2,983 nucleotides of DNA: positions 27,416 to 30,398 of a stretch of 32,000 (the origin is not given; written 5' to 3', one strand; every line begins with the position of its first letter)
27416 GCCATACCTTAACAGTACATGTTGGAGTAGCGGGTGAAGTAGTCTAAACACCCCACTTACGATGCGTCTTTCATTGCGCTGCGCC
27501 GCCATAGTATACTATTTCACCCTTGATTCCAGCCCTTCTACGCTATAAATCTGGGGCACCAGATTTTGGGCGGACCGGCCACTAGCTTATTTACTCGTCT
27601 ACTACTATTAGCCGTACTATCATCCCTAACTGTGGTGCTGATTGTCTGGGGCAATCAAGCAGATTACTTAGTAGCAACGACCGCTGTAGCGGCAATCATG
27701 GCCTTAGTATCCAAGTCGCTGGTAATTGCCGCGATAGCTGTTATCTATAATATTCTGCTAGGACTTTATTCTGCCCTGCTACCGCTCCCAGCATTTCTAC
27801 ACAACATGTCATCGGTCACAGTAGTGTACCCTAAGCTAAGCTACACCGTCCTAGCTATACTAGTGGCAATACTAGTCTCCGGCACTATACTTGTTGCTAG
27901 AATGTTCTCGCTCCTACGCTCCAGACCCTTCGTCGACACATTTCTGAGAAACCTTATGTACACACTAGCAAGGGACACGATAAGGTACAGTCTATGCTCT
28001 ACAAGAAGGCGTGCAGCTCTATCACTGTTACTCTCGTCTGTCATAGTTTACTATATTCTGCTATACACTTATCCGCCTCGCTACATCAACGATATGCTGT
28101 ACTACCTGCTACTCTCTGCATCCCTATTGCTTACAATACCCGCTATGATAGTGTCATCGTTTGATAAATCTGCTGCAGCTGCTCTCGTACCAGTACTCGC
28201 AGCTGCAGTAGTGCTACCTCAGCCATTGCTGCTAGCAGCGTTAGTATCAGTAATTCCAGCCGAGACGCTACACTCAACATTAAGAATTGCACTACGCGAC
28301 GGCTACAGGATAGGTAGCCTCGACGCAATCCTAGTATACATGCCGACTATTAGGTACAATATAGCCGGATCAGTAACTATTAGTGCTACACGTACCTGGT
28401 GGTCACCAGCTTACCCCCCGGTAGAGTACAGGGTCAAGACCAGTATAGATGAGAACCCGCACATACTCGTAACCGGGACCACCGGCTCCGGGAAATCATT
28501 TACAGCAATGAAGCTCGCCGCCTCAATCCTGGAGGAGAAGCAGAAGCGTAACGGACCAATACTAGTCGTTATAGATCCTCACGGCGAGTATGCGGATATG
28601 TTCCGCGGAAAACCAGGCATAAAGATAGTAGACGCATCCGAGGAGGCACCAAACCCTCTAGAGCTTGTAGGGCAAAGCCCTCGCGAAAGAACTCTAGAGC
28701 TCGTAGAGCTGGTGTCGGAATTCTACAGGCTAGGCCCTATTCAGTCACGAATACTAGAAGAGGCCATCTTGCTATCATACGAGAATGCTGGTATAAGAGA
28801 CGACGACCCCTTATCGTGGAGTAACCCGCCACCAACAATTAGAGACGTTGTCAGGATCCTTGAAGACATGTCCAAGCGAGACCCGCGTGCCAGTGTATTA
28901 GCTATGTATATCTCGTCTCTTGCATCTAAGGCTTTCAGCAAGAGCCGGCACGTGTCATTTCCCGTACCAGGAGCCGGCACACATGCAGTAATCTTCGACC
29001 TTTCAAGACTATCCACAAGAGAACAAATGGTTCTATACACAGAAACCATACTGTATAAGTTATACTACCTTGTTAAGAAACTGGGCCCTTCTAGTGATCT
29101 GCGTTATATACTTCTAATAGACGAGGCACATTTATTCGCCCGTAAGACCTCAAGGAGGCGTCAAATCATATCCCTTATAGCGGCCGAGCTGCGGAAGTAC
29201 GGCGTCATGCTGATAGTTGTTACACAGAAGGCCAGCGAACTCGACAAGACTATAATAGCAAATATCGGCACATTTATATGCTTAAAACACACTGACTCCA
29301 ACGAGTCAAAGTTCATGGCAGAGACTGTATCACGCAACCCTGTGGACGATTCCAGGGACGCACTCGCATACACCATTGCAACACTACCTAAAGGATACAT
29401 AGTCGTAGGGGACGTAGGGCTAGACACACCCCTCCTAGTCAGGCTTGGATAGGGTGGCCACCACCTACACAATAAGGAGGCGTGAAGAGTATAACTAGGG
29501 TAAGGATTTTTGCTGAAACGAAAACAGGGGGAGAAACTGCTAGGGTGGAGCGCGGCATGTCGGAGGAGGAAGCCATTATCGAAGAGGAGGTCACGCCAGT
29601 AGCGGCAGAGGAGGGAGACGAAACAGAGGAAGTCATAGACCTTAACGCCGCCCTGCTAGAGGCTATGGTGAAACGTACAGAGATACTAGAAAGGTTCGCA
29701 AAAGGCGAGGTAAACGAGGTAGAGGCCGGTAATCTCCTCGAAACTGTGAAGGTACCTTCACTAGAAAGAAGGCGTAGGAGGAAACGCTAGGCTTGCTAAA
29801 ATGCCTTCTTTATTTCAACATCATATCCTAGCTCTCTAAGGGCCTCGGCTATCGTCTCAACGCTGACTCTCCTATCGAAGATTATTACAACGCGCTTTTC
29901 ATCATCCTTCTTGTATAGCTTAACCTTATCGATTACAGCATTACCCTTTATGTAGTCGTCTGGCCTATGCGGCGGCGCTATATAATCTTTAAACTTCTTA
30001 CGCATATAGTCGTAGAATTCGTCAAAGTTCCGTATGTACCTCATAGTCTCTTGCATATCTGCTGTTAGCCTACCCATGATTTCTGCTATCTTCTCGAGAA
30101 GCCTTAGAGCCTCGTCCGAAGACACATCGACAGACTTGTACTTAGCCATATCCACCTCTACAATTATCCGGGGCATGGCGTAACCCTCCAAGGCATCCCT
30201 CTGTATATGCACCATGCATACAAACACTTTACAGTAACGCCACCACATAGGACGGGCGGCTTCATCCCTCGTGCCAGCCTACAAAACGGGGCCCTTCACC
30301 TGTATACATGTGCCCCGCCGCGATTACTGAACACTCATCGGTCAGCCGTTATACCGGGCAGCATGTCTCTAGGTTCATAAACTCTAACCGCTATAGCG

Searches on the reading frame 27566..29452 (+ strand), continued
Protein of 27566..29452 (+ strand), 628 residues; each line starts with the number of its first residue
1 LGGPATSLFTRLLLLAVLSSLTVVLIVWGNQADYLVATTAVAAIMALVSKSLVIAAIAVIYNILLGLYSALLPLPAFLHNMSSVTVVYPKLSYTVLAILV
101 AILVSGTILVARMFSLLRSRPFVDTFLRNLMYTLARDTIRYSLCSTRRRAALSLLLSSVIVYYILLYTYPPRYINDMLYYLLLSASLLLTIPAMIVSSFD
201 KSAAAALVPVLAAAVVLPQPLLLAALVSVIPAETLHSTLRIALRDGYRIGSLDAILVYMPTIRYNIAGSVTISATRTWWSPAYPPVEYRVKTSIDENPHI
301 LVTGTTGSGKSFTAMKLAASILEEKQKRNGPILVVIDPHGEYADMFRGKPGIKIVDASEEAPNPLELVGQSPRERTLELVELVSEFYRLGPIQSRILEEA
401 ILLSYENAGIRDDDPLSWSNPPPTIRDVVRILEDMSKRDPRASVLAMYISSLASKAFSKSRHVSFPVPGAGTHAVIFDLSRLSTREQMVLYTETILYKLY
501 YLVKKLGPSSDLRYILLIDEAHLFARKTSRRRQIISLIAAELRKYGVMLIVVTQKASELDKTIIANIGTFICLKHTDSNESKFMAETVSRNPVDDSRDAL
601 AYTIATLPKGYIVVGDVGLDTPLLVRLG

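Call 93: list_cluster_members(proteins=[P0007, P0006, P0155, P0126, P0124, P0121, P0143, L122:10814-11566:-, L094:5226-5972:-, L122:7590-7910:+])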
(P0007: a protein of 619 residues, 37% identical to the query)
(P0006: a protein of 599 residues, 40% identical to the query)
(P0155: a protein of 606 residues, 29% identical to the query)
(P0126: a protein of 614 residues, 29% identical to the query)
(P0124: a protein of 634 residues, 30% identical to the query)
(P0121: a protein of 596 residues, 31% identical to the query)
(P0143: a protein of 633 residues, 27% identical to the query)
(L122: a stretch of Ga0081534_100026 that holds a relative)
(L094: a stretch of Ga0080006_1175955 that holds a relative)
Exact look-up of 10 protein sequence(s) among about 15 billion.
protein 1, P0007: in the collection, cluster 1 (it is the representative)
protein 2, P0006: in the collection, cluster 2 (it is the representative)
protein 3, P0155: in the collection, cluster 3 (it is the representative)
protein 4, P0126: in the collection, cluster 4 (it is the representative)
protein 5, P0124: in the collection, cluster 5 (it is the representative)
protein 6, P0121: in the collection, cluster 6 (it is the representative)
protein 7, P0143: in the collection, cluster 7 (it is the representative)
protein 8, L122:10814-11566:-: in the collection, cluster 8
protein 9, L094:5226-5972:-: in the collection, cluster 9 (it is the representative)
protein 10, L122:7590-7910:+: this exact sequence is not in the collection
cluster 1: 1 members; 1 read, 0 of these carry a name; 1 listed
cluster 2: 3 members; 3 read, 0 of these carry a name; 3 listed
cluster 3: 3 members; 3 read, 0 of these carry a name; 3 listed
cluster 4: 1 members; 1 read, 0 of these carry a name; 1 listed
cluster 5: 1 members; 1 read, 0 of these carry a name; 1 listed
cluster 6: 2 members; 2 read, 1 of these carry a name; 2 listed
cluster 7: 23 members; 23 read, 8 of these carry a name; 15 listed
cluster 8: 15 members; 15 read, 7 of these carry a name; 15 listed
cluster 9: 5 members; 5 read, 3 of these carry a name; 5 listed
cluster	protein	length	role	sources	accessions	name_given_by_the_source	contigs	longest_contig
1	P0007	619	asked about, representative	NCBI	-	-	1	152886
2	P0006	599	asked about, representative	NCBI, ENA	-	-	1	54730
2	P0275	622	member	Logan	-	-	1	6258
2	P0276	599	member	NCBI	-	-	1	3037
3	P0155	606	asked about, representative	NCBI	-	-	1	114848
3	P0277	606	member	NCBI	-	-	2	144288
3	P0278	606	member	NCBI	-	-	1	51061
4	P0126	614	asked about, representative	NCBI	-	-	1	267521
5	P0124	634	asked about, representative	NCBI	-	-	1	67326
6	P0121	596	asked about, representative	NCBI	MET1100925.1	MAG: ATP-binding protein [Pyrodictiaceae archaeon]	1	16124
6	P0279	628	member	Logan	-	-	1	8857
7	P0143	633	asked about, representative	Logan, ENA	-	-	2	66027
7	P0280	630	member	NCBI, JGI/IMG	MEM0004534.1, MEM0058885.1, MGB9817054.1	MAG: DUF87 domain-containing protein [Desulfurococcaceae archaeon]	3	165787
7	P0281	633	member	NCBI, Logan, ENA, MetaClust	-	\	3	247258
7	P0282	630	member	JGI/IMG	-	energy-coupling factor transporter ATP-binding protein EcfA2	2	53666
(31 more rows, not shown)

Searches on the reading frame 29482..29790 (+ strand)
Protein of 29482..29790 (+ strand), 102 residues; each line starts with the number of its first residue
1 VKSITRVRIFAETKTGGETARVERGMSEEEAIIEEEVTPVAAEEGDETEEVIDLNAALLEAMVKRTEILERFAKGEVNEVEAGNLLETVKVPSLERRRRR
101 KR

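Call 4: search_protein_families(library=pfam, proteins=[window:29482-29790:+], max_evalue=0.01)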
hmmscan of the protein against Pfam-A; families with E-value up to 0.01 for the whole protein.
window:29482-29790:+ (102 aa): 1 family
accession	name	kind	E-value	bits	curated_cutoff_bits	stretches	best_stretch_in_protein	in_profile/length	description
PF12136.13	RNA_pol_Rpo13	-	1.1e-05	25.7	25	1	36-77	2-43/43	RNA polymerase Rpo13 subunit HTH domain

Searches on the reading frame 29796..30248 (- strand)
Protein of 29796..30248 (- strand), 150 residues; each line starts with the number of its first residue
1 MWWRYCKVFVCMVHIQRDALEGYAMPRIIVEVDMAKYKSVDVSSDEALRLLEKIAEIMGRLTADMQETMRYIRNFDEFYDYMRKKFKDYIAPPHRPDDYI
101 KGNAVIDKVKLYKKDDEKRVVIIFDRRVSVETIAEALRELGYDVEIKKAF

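Call 4: search_protein_families(library=pfam, proteins=[window:29796-30248:-], max_evalue=0.01)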
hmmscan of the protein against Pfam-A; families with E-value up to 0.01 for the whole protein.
window:29796-30248:- (150 aa): 1 family
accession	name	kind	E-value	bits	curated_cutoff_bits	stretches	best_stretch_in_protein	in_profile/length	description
PF00403.32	HMA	-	0.0017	19.1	24.8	0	117-143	35-62/62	Heavy-metal-associated domain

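Call 44: search_protein_families(library=pfam, proteins=[window:29796-30248:-], max_evalue=0.01)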
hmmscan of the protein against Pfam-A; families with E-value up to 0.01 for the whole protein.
window:29796-30248:- (150 aa): 1 family
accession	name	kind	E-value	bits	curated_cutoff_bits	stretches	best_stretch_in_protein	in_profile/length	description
PF00403.32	HMA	-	0.0017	19.1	24.8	0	117-143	35-62/62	Heavy-metal-associated domain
